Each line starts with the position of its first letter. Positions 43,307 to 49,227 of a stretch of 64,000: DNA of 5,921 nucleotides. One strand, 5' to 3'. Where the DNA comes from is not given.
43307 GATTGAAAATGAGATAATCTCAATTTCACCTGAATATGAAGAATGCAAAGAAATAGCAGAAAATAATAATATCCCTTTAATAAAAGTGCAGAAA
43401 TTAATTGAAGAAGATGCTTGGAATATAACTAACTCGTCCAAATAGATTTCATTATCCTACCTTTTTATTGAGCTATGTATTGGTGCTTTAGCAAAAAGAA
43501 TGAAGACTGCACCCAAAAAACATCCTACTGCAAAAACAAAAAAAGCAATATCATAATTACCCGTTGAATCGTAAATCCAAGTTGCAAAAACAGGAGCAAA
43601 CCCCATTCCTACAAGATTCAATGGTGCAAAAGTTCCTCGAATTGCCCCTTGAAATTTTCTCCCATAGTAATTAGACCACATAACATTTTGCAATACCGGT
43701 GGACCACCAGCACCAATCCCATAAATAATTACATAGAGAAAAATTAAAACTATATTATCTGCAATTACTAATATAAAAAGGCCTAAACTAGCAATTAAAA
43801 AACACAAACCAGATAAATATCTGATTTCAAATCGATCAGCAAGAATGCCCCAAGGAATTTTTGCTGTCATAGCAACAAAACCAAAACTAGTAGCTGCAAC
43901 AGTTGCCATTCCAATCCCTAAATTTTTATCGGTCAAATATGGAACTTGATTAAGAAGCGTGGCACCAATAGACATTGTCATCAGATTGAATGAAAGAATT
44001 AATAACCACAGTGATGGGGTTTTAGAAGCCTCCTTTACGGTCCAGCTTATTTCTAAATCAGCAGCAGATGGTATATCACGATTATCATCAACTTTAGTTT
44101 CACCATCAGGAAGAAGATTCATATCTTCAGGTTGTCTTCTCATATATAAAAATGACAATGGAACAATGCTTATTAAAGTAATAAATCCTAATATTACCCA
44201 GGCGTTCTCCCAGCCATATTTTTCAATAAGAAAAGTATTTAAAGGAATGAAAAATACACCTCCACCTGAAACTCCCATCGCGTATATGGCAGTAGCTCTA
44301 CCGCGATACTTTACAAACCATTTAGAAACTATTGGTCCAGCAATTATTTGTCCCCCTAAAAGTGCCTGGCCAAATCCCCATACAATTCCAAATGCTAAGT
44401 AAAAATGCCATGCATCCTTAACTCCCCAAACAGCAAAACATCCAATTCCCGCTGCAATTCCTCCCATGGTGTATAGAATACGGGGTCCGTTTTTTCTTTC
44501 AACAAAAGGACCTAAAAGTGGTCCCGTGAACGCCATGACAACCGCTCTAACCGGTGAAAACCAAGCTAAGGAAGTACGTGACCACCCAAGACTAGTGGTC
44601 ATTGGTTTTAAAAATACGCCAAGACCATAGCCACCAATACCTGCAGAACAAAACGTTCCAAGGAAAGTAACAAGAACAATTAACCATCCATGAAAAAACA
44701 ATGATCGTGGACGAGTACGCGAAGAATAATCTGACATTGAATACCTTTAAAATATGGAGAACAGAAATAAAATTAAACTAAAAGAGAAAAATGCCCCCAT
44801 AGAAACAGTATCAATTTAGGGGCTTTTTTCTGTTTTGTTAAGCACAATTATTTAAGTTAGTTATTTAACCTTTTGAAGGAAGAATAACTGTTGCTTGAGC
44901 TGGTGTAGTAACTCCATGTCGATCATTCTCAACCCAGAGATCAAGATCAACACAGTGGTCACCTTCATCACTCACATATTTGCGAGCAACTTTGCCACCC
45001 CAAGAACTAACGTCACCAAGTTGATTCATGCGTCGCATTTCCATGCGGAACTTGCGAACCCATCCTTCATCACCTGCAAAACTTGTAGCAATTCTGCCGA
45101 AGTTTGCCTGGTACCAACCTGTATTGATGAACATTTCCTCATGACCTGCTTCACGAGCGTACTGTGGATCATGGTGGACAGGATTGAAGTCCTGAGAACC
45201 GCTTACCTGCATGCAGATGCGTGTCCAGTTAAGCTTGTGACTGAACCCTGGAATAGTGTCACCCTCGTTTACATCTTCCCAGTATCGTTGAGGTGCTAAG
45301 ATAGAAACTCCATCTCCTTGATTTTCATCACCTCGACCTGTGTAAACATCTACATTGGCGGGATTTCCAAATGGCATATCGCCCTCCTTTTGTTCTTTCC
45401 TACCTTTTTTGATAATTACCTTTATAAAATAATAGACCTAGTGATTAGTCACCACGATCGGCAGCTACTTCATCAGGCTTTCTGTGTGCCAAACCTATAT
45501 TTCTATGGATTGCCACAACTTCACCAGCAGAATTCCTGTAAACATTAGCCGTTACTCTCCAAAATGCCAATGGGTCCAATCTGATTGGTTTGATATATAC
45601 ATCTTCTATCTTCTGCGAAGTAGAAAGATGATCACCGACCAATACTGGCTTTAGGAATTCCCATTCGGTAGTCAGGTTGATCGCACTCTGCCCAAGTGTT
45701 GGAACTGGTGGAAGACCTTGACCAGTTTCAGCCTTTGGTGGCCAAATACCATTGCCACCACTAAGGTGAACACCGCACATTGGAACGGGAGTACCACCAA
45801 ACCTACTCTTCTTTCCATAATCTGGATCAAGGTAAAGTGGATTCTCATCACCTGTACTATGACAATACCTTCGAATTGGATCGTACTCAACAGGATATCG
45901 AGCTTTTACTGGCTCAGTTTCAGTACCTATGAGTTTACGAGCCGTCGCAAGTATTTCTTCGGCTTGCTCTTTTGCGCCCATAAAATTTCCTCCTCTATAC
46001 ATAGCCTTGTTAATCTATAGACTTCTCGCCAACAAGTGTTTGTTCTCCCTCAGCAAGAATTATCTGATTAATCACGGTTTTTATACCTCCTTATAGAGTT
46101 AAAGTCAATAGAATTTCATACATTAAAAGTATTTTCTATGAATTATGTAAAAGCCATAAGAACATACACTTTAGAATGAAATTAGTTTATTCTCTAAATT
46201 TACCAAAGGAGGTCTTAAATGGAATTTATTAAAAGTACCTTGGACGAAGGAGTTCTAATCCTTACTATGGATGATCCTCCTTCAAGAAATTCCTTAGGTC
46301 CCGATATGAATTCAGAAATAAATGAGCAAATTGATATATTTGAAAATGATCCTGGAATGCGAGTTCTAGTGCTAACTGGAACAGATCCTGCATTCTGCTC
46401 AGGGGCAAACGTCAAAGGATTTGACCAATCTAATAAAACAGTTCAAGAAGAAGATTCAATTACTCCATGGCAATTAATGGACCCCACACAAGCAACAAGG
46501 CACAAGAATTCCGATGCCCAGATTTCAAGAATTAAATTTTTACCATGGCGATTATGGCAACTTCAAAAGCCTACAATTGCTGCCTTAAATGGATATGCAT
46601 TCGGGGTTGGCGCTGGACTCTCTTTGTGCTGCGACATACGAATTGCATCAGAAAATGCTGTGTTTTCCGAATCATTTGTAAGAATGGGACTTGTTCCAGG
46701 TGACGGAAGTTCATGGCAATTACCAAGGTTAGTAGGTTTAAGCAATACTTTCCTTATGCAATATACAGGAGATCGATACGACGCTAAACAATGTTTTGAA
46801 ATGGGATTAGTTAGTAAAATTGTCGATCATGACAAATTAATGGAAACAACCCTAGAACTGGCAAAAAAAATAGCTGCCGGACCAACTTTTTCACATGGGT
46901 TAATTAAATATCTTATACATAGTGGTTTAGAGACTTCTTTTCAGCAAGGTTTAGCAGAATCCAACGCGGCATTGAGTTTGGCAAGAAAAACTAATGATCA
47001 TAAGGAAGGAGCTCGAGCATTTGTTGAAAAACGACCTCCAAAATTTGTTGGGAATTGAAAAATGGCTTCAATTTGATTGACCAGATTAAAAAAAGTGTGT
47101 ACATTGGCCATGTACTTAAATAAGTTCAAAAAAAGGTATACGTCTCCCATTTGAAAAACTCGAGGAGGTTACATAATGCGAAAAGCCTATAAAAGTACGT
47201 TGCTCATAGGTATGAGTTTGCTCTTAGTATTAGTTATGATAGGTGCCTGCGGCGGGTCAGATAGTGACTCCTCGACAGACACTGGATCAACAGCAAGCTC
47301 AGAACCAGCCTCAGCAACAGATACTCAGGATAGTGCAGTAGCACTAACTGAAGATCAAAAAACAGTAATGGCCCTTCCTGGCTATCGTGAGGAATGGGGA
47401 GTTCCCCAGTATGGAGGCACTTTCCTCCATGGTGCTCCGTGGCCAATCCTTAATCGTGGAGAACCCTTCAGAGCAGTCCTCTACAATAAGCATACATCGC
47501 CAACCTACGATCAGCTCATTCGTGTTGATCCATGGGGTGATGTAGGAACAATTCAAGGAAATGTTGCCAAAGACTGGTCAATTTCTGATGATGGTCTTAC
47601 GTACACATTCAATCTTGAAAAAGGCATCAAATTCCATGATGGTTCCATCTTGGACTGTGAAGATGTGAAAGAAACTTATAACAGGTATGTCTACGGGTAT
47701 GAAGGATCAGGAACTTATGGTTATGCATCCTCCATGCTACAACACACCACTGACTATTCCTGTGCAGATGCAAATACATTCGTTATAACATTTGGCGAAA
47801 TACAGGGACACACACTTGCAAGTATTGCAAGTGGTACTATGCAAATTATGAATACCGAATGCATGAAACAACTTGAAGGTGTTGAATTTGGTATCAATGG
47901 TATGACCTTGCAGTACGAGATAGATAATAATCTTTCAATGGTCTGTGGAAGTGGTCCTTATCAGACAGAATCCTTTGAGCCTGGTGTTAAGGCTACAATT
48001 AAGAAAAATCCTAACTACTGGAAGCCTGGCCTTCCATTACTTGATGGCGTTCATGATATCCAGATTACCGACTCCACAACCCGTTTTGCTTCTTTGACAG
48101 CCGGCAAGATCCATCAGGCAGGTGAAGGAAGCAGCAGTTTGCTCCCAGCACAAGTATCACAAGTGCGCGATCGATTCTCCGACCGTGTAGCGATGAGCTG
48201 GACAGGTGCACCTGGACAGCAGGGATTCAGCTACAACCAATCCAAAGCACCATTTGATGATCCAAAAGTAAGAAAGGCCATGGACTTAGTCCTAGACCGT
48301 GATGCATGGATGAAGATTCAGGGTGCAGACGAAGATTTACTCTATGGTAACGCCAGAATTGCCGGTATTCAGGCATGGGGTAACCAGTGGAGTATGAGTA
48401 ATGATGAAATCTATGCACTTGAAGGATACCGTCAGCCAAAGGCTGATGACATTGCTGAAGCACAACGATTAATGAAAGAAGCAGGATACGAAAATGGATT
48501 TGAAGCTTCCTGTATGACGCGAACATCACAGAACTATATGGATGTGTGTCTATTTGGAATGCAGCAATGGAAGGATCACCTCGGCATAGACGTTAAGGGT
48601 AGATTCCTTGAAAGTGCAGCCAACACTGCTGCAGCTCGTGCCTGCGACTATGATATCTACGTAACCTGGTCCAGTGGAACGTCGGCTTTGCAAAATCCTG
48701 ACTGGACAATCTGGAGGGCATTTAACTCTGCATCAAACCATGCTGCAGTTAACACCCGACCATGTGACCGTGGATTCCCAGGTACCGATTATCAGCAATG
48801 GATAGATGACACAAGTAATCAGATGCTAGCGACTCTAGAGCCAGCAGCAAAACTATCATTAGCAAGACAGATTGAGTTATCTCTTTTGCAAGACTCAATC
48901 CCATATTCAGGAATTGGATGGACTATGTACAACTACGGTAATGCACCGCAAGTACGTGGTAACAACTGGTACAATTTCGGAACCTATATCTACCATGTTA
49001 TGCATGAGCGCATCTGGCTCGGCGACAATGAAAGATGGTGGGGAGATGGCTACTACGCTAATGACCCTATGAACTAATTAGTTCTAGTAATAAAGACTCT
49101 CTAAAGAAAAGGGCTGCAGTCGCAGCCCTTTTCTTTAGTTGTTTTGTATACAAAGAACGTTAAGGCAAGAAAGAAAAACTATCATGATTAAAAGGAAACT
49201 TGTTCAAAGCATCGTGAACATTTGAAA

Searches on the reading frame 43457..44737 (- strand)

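Call 11: search_protein_families(library=ncbifam, proteins=[window:43457-44737:-], max_evalue=0.00001)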
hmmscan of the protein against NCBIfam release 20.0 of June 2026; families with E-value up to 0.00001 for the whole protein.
window:43457-44737:- (426 aa): 11 families
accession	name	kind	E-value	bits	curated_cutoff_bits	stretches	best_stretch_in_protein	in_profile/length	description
NF049980.1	SfMCT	equivalog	2.9e-43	148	320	1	18-404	2-377/378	L-lactate MFS transporter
TIGR00890.1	2A0111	subfamily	8.1e-27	94.1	374.85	1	18-404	2-369/377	oxalate/formate antiport family MFS transporter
NF038246.1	bile_salt_MFS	equivalog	1.2e-22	80.4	400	1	17-417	3-404/408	conjugated bile salt MFS transporter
TIGR00892.1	2A0113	subfamily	2.9e-20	72.4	586.1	1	17-418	17-422/455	monocarboxylate transporter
TIGR04259.1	oxa_formateAnti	equivalog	1e-17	64.1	335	1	28-423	11-398/405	oxalate/formate MFS antiporter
TIGR00893.1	2A0114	subfamily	2.2e-11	43.3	395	1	47-415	21-397/399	D-galactonate transporter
NF033733.1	MFS_ArsK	equivalog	5.8e-11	41.8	400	1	37-408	21-376/388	arsenite efflux MFS transporter ArsK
TIGR00881.1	2A0104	subfamily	2.6e-09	36.6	407.75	1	74-264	49-238/379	phosphoglycerate transporter protein PgtP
NF040856.1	FexB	exception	1.1e-07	31.1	950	1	243-406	14-179/469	chloramphenicol/florfenicol efflux MFS transporter FexB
NF000218.1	FexA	exception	6e-07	28.4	900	1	241-419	19-201/475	chloramphenicol/florfenicol efflux MFS transporter FexA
TIGR00895.1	2A0115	subfamily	5.9e-06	25.5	418.55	0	249-423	30-195/398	aromatic acid/H+ symport family MFS transporter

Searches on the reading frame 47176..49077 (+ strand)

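Call 26: search_protein_families(library=ncbifam, proteins=[window:47176-49077:+], max_evalue=1e-10)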
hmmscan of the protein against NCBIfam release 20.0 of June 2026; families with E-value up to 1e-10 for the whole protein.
window:47176-49077:+ (633 aa): 8 families
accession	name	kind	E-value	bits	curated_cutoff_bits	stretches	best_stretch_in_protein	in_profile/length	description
NF011942.0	PRK15413.1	equivalog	1.6e-26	93.1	594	1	129-565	74-466/512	glutathione ABC transporter substrate-binding protein GsiB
TIGR02294.1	nickel_nikA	equivalog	6.1e-21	74.5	393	1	111-446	36-335/501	nickel ABC transporter substrate-binding protein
NF045468.1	Opp5A_nikA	equivalog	1.5e-20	73.2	600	1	255-447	157-325/488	nickel ABC transporter substrate-binding protein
NF045467.1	Opp4A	equivalog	3.4e-14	52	650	1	130-439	82-381/556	oligopeptide ABC transporter substrate-binding protein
NF047575.1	opine_bind_CntA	exception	1.4e-13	50.3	800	1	126-378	77-314/535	staphylopine-dependent metal ABC transporter substrate-binding lipoprotein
NF011689.0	PRK15109.1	equivalog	2.4e-12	46.3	560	1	109-411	64-354/547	ABC transporter substrate-binding protein SapA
NF043070.1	DppA_dipep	equivalog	2.5e-12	46.1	1005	1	103-445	53-375/535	dipeptide ABC transporter periplasmic-binding protein DppA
NF007287.0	PRK09755.1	equivalog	8.4e-12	44.7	1098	0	123-494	73-429/535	ABC transporter substrate-binding protein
